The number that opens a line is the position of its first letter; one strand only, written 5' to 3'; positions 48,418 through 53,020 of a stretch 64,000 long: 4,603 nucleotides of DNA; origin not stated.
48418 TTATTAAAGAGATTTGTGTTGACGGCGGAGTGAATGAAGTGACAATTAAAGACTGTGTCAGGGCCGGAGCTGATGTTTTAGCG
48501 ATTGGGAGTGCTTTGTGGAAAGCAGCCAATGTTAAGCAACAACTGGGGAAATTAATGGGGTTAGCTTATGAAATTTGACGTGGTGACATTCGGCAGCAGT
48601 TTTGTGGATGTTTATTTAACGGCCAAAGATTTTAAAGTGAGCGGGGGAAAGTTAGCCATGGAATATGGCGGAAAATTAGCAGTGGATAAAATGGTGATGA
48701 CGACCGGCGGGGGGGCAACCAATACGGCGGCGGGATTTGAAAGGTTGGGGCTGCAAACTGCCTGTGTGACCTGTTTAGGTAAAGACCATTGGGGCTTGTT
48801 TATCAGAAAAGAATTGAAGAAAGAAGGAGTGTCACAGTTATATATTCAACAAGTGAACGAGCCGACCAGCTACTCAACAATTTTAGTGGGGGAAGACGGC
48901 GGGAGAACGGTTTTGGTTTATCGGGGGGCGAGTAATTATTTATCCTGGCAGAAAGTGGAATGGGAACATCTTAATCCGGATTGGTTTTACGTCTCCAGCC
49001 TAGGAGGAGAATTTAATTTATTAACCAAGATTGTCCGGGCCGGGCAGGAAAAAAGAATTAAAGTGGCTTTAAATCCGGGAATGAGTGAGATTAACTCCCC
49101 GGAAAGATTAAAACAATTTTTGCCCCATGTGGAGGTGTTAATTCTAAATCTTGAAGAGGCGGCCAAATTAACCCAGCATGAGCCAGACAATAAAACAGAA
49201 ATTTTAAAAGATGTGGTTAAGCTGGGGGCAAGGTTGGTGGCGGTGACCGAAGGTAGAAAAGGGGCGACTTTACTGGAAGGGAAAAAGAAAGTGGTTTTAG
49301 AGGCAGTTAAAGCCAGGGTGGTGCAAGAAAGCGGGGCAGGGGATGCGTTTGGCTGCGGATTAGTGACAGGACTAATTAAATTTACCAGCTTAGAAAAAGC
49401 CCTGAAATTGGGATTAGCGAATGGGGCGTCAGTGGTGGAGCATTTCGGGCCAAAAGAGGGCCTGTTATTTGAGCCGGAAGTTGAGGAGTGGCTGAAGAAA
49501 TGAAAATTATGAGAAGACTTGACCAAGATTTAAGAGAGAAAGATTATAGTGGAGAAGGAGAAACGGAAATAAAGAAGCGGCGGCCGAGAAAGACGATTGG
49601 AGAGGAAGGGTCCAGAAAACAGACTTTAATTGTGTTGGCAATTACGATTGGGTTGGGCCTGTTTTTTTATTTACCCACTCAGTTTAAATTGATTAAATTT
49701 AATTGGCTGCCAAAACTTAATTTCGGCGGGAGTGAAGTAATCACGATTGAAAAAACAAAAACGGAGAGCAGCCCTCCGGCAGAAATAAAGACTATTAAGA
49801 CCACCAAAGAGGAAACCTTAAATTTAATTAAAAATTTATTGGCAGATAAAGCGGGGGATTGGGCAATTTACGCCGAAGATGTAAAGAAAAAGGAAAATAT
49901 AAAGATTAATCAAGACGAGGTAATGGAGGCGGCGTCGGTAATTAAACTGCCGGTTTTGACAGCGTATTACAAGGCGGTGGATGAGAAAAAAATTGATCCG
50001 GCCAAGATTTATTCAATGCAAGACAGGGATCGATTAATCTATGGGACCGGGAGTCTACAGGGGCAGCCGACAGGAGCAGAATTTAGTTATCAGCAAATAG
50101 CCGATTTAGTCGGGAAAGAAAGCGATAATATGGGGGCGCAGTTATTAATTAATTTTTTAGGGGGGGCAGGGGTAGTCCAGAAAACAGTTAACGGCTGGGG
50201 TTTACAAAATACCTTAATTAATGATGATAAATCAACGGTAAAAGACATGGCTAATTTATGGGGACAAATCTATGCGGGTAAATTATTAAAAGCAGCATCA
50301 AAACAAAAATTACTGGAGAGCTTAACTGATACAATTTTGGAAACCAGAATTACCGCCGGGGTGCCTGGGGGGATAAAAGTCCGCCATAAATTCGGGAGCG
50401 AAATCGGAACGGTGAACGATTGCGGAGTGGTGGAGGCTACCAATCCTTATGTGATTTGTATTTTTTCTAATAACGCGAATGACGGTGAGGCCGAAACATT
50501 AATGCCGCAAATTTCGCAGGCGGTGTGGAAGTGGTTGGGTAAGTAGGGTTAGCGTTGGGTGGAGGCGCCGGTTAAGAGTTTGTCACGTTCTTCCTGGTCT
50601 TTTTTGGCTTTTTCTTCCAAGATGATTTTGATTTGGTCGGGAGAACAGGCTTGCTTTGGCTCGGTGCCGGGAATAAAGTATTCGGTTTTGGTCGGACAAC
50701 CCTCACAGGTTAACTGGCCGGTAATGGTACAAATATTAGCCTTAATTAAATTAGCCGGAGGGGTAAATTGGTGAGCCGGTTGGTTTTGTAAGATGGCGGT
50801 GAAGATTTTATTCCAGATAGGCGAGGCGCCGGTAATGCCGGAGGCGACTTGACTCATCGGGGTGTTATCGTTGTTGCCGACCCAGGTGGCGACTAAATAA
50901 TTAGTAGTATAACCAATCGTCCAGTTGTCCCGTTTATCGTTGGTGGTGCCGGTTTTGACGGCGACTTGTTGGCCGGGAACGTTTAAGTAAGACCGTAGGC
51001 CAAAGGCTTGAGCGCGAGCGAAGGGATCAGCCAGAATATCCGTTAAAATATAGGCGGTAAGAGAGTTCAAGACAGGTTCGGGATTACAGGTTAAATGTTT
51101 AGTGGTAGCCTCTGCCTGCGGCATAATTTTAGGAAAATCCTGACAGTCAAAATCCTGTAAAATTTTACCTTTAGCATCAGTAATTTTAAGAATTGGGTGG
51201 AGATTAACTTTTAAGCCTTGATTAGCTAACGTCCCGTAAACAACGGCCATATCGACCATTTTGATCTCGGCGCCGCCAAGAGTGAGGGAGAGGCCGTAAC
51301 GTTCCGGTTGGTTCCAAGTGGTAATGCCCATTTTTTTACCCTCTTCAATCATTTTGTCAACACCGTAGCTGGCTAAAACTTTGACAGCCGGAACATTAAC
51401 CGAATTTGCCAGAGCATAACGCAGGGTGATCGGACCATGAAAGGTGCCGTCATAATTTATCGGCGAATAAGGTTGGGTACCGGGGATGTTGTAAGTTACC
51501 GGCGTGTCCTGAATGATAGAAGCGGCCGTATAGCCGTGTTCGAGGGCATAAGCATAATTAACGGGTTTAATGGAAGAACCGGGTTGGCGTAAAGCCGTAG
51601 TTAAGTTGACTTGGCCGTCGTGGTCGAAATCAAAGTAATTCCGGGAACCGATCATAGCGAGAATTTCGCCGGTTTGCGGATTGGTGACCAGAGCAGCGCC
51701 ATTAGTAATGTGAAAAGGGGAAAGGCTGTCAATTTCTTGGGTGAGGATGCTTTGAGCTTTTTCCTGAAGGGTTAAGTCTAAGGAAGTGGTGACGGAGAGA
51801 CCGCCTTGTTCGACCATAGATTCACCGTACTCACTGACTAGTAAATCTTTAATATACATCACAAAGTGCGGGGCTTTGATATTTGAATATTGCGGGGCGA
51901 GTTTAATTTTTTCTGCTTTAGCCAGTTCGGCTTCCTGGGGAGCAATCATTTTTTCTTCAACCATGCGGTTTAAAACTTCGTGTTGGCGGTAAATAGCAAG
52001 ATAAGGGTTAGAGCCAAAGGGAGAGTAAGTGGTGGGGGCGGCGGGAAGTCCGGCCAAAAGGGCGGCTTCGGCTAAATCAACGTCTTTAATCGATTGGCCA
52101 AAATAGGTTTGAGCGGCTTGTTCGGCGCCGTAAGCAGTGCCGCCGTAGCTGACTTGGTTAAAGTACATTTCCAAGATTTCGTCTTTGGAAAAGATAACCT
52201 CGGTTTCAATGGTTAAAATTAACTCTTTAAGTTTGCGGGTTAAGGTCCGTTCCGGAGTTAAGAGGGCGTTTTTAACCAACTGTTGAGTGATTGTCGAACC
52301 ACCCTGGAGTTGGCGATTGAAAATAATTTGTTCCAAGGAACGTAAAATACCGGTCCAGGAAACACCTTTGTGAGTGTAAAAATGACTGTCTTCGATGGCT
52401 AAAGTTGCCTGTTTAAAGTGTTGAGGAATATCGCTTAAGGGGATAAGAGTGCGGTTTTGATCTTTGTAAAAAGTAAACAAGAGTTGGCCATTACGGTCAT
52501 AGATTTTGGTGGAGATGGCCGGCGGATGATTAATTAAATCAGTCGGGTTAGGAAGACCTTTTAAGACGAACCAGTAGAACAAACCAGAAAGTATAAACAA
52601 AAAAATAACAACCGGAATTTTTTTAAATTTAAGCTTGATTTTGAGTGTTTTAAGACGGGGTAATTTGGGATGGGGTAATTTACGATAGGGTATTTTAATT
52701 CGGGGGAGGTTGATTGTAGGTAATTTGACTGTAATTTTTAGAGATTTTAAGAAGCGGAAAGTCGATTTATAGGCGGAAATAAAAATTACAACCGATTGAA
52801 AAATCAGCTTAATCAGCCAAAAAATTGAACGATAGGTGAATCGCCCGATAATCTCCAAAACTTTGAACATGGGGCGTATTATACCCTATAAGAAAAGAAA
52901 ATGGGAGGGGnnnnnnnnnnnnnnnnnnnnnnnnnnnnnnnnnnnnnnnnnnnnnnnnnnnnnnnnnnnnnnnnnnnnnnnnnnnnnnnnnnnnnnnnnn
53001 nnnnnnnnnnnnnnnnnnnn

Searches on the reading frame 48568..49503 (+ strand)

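Call 64: search_protein_families(library=pfam, proteins=[window:48568-49503:+], max_evalue=0.00001)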
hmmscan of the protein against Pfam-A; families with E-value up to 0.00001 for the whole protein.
window:48568-49503:+ (311 aa): 2 families
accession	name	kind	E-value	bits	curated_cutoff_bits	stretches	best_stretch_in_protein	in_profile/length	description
PF00294.29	PfkB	-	2.1e-45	155.8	25.8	1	4-297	3-297/302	pfkB family carbohydrate kinase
PF08543.17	Phos_pyr_kin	-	5.6e-06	26.4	27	1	181-280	112-222/246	Phosphomethylpyrimidine kinase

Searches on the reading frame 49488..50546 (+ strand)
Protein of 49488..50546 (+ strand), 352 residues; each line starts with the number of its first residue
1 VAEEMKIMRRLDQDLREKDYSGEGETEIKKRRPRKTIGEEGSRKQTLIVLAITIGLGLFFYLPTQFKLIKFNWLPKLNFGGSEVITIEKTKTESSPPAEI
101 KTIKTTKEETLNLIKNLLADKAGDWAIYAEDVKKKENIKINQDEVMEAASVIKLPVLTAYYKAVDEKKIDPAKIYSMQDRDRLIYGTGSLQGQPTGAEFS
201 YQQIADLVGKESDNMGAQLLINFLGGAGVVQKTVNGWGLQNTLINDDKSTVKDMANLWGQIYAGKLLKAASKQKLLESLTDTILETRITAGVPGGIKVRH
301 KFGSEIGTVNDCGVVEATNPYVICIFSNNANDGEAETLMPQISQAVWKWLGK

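Call 64: search_protein_families(library=pfam, proteins=[window:49488-50546:+], max_evalue=0.00001)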
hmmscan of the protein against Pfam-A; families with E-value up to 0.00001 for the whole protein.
window:49488-50546:+ (352 aa): 1 family
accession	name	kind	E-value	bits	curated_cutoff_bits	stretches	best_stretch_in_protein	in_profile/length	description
PF13354.11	Beta-lactamase2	-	5.9e-45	153.7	22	1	127-327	2-214/214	Beta-lactamase enzyme family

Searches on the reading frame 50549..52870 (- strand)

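Call 65: search_protein_families(library=pfam, proteins=[window:50549-52870:-], max_evalue=0.00001)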
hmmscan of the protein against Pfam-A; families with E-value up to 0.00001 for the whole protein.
window:50549-52870:- (773 aa): 2 families
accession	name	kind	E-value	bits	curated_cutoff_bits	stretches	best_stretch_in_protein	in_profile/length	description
PF00912.28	Transgly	-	4.2e-59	199.4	27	1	128-303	2-177/178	Transglycosylase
PF00905.27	Transpeptidase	-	1.4e-21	77.5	22.1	1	391-665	1-279/299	Penicillin binding protein transpeptidase domain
